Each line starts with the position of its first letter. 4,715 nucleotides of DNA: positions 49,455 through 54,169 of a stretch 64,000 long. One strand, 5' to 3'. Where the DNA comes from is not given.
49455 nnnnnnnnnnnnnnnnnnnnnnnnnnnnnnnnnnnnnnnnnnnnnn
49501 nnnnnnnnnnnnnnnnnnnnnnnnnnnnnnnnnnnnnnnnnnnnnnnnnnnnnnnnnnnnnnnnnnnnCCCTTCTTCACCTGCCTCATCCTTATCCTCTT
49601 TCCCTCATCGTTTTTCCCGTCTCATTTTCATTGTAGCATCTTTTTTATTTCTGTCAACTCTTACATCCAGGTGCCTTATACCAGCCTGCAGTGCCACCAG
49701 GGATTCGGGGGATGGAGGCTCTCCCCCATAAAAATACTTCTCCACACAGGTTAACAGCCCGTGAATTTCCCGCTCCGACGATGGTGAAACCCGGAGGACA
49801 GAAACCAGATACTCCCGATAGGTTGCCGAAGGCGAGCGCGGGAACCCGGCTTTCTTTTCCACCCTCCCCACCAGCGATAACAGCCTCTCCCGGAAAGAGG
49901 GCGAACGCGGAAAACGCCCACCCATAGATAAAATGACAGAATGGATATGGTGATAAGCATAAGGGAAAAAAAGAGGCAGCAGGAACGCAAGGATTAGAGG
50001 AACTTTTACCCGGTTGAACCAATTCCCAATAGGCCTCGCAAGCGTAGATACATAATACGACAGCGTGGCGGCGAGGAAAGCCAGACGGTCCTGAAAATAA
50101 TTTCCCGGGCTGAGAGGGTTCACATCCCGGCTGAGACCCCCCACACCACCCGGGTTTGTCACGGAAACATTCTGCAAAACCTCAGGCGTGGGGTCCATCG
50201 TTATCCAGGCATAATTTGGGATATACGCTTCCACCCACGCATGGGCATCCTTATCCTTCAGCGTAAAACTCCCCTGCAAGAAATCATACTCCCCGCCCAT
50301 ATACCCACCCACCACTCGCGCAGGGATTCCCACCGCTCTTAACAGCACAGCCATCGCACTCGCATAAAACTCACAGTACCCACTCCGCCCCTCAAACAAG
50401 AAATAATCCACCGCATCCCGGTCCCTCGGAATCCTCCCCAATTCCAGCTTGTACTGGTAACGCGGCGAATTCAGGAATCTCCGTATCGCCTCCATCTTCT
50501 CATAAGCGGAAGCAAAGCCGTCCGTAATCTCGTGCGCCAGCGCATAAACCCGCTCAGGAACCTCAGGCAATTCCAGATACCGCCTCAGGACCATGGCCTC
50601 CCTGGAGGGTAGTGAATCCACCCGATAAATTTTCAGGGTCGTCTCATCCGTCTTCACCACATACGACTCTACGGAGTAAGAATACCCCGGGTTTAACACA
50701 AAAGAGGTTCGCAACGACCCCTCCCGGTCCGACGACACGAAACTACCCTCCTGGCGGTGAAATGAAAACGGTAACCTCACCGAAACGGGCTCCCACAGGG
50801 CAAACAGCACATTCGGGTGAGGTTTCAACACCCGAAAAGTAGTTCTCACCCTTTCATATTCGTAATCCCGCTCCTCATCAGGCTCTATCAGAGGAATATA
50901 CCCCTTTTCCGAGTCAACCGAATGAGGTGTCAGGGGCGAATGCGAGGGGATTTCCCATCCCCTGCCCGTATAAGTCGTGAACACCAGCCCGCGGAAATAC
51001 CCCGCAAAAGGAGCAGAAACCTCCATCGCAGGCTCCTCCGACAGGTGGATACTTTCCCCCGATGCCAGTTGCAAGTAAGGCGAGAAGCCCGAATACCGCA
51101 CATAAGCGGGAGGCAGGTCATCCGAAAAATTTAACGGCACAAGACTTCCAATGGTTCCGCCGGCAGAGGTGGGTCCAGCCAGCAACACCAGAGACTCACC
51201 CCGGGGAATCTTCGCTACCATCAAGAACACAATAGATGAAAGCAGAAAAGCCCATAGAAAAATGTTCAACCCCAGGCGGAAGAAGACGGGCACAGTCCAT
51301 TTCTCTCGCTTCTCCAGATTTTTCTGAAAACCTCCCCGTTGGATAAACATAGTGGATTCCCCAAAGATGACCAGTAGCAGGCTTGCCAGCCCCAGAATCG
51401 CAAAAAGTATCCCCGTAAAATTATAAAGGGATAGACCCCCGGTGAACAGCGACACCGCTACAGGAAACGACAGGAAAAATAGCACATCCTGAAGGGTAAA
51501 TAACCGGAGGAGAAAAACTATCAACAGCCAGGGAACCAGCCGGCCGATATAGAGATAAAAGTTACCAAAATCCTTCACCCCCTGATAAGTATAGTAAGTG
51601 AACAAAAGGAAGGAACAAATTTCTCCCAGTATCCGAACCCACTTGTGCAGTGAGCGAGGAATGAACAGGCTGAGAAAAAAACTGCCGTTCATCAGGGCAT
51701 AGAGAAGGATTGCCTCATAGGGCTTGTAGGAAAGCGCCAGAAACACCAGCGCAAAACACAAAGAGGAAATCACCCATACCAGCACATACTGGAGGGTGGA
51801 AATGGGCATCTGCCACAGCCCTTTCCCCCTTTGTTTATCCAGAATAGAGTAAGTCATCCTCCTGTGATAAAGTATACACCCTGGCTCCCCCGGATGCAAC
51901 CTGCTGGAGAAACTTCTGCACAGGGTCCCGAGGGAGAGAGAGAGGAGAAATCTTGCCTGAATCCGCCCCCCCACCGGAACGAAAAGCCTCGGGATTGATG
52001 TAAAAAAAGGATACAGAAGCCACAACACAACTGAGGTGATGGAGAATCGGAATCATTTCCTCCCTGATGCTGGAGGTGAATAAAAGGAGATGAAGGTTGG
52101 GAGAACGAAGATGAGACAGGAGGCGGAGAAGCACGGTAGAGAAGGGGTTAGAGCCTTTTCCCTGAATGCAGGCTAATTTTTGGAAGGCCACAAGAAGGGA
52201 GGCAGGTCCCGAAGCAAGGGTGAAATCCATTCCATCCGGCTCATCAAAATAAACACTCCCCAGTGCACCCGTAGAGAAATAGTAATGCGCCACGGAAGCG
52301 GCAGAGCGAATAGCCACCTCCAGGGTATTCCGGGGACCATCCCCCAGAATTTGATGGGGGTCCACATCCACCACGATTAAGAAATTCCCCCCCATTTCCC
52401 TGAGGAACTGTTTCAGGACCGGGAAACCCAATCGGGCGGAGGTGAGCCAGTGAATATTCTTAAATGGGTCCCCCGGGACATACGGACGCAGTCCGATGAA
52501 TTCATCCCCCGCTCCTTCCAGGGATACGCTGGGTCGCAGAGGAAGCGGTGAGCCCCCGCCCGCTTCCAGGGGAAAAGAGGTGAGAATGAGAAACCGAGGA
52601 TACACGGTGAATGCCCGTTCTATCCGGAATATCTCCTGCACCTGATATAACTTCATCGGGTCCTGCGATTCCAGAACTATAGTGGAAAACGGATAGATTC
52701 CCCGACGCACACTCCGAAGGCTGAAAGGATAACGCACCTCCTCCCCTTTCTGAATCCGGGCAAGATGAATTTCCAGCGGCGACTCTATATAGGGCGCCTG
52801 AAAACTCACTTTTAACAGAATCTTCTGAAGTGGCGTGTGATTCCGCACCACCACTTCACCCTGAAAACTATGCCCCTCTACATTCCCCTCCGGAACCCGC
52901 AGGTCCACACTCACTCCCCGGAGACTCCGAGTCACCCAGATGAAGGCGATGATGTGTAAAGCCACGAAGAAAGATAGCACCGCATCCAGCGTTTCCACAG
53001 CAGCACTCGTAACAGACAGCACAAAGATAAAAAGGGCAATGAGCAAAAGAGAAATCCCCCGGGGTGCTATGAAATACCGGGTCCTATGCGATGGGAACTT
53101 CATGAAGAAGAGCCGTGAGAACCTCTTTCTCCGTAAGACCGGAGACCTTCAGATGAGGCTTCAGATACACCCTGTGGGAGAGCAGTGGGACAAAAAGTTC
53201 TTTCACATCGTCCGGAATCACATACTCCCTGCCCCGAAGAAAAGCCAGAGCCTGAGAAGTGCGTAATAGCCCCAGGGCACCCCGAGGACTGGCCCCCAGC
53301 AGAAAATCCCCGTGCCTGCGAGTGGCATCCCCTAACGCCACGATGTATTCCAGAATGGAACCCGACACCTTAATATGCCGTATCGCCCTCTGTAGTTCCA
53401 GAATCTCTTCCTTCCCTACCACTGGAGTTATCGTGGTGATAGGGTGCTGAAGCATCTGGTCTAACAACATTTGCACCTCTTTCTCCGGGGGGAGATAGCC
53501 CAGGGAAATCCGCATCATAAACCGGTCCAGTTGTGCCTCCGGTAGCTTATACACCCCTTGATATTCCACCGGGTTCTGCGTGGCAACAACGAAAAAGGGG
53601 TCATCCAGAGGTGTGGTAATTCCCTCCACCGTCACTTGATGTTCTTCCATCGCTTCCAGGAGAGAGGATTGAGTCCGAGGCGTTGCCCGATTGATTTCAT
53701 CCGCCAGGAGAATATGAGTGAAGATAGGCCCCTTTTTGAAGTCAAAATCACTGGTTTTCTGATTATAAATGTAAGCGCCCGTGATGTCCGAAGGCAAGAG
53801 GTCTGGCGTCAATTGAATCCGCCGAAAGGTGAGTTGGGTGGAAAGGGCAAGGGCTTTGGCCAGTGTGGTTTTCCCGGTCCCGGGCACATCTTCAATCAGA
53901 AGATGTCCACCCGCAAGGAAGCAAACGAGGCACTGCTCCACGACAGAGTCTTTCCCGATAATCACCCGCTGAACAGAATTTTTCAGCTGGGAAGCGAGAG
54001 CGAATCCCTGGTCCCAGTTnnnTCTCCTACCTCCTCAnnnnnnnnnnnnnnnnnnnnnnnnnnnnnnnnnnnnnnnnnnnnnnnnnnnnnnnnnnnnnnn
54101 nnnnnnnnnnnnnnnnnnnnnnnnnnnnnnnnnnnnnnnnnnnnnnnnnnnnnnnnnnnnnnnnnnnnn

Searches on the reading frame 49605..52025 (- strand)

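Call 31: search_protein_families(library=pfam, proteins=[window:49605-52025:-], max_evalue=0.001)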
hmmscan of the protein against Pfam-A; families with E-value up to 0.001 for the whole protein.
window:49605-52025:- (806 aa): 3 families
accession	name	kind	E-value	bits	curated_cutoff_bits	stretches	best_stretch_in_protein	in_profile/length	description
PF01841.26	Transglut_core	-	1.6e-24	86.7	23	1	495-612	2-108/108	Transglutaminase-like superfamily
PF11992.13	TgpA_N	-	3.8e-14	52.9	30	1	176-458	98-330/333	TgpA N-terminal domain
PF13559.11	DUF4129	-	1.5e-08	35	24.8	1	718-781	5-66/69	Domain of unknown function (DUF4129)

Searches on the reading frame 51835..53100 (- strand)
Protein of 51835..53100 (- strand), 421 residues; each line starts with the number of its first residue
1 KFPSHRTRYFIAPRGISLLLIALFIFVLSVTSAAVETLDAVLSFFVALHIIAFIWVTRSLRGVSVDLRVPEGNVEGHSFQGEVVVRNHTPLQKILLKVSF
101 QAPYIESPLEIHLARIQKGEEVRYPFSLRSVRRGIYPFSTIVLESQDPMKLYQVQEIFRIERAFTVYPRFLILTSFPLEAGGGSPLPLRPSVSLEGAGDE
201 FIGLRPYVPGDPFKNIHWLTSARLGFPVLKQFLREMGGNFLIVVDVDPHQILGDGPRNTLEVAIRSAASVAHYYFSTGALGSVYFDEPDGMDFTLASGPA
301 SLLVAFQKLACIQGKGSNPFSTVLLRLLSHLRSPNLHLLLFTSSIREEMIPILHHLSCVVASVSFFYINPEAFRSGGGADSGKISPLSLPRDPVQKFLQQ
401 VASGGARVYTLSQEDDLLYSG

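Call 31: search_protein_families(library=pfam, proteins=[window:51835-53100:-], max_evalue=0.001)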
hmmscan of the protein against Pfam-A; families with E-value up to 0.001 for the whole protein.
window:51835-53100:- (421 aa): 1 family
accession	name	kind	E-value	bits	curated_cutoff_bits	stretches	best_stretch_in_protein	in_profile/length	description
PF01882.25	DUF58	-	3.4e-09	36.7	23.4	1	205-279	3-77/216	Protein of unknown function DUF58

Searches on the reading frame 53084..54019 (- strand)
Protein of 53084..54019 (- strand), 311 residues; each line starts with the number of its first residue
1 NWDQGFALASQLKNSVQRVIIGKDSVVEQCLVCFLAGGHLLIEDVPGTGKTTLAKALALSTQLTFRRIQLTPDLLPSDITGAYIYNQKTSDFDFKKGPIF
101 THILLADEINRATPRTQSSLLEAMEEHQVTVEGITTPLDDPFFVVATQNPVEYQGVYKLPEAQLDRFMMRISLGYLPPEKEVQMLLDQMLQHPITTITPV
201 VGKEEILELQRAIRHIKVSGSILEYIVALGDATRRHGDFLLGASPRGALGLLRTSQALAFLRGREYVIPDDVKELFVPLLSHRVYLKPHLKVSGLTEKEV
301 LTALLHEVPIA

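Call 56: search_protein_families(library=pfam, proteins=[window:53084-54019:-], max_evalue=0.001)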
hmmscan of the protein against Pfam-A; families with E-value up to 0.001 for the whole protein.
window:53084-54019:- (311 aa): 8 families
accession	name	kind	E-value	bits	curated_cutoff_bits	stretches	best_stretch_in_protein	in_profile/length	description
PF07726.17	AAA_3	-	2.9e-63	212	27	1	39-169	1-131/131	ATPase family associated with various cellular activities (AAA)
PF17863.7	AAA_lid_2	-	3.8e-21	75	22.7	1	232-302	2-72/74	AAA lid domain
PF07728.20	AAA_5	-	2.3e-13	50.8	22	1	45-167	7-139/139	AAA domain (dynein-related subfamily)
PF00004.35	AAA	-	1.9e-08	35.3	21.2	1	45-174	6-130/131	ATPase family associated with various cellular activities (AAA)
PF20030.5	bpMoxR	-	3.9e-08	33.1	27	1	12-187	6-180/205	MoxR domain in the MoxR-vWA-beta-propeller ternary systems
PF00493.29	MCM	-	3.5e-05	23.5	23.3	1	39-152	59-175/224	MCM P-loop domain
PF05496.18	RuvB_N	-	0.00031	21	27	0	38-131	34-115/159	Holliday junction DNA helicase RuvB P-loop domain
PF01078.27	Mg_chelatase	-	0.00059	19.7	20.3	0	21-58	6-43/207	Magnesium chelatase, subunit ChlI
